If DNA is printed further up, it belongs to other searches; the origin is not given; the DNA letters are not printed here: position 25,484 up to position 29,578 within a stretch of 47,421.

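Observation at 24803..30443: Co-oriented cluster: signal-peptide beta-barrel-like protein, 1264-aa HEXXH lipoprotein metalloprotease, NfeD-like protein and flotillin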

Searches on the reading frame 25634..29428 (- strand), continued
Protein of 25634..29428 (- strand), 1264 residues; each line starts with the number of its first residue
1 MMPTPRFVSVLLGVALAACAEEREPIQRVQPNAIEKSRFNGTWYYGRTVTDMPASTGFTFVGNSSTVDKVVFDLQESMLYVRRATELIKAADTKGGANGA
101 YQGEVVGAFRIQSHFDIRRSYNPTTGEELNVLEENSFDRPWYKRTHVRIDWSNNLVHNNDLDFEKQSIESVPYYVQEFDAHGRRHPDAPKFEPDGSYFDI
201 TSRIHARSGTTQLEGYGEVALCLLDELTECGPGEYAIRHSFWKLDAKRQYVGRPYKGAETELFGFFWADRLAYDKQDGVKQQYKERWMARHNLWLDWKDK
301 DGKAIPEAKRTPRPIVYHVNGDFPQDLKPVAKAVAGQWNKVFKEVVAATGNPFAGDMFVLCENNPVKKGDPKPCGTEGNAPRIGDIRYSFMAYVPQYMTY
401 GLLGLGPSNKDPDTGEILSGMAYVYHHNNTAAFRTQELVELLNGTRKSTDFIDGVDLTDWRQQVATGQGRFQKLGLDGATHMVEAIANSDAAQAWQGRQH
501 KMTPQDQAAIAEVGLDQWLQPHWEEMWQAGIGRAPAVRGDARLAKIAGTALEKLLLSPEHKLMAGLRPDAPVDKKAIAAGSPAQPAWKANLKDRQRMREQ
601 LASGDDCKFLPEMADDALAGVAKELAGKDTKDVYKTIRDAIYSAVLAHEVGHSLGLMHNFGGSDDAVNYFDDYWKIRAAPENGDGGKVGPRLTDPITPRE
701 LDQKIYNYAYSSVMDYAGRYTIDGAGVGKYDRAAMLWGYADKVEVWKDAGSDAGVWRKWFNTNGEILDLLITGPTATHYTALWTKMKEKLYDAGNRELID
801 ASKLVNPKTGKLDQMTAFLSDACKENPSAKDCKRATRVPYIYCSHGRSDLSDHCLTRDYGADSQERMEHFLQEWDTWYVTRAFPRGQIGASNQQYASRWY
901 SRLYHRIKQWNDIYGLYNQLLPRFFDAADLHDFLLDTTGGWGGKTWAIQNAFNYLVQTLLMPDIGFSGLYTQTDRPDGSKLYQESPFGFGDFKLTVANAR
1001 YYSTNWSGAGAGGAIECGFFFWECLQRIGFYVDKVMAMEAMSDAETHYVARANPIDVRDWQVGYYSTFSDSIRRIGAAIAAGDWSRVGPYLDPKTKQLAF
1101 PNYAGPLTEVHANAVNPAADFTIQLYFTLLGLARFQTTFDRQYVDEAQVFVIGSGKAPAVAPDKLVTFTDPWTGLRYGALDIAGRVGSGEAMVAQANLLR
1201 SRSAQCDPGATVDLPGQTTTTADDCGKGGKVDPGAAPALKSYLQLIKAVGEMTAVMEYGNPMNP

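Call 96: search_protein_families(library=pfam, proteins=[L063:8420-11707:+, L064:8345-11932:+, L065:9302-12658:+], max_evalue=0.01)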
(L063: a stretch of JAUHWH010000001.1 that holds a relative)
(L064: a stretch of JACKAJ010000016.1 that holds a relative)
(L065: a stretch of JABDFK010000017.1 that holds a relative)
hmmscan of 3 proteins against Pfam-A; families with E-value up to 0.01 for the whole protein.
L063:8420-11707:+ (1096 aa): 4 families
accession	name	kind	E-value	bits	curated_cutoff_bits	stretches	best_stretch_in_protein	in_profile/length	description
PF16313.11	DUF4953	-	1.1e-10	41.7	24.2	1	550-681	18-158/316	Met-zincin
PF10462.15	Peptidase_M66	-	0.0054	16.2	20.6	0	548-573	195-220/306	Peptidase M66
PF13582.12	Reprolysin_3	-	0.0065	17.4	22.4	0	544-561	103-122/123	Metallo-peptidase family M12B Reprolysin-like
PF13688.12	Reprolysin_5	-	0.0068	17.1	27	0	515-567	108-163/196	Metallo-peptidase family M12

L064:8345-11932:+ (1196 aa): 4 families
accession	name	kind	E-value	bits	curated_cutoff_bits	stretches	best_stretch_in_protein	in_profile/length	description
PF16313.11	DUF4953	-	2e-13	50.7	24.2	1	564-712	7-158/316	Met-zincin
PF13688.12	Reprolysin_5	-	2.9e-06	28.1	27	1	438-623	18-189/196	Metallo-peptidase family M12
PF00413.30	Peptidase_M10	-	0.0019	18.5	24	1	570-604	108-142/159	Matrixin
PF10462.15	Peptidase_M66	-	0.0037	16.7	20.6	1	571-599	193-221/306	Peptidase M66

L065:9302-12658:+ (1119 aa): 3 families
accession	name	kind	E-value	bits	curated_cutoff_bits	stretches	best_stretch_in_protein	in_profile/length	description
PF16313.11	DUF4953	-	2.7e-12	47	24.2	1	527-674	6-159/316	Met-zincin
PF10462.15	Peptidase_M66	-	0.00079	18.9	20.6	1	536-568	194-226/306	Peptidase M66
PF00413.30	Peptidase_M10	-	0.0092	16.3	24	0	534-562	108-136/159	Matrixin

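Call 103: find_encoding_contigs(protein=P0081, flank=4000, max_places=1)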
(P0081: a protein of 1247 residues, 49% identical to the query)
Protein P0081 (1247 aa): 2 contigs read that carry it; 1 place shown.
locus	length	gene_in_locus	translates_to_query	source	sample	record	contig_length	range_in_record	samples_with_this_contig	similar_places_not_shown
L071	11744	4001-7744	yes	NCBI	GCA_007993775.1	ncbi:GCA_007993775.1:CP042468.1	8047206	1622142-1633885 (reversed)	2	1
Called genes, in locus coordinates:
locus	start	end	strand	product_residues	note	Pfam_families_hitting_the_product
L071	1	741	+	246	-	PF00117:GATase, PF07722:Peptidase_C26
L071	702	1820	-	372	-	-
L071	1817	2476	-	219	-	-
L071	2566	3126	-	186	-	-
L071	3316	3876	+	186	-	-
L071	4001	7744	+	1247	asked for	PF16313:DUF4953 (weak)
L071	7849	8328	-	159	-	PF00027:cNMP_binding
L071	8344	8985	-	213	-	PF04116:FA_hydroxylase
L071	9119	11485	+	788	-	PF00989:PAS (weak), PF08447:PAS_3, PF08447:PAS_3, PF00989:PAS (weak), PF08448:PAS_4, PF08447:PAS_3, PF00512:HisKA, PF02518:HATPase_c, +4 more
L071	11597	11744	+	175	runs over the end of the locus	-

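Call 104: find_encoding_contigs(protein=P0065, flank=4000, max_places=1)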
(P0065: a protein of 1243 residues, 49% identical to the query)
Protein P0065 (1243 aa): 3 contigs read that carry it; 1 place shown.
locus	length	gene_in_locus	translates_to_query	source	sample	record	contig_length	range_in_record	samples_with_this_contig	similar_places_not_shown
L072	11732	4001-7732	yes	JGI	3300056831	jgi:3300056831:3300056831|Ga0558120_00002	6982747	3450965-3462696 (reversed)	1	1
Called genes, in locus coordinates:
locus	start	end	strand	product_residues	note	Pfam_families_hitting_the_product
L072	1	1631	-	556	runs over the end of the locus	PF04108:ATG17_like (faint), PF00015:MCPsignal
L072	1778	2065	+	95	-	PF00037:Fer4 (weak), PF12797:Fer4_2 (faint), PF13237:Fer4_10 (weak), PF12838:Fer4_7, PF13187:Fer4_9 (weak)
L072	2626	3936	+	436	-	-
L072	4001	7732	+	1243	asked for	PF16313:DUF4953 (weak)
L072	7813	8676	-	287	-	PF01564:Spermine_synth (weak)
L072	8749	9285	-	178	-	PF00027:cNMP_binding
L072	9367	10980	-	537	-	PF02142:MGS, PF01808:AICARFT_IMPCHas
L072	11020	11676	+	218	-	-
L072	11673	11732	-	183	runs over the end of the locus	PF04545:Sigma70_r4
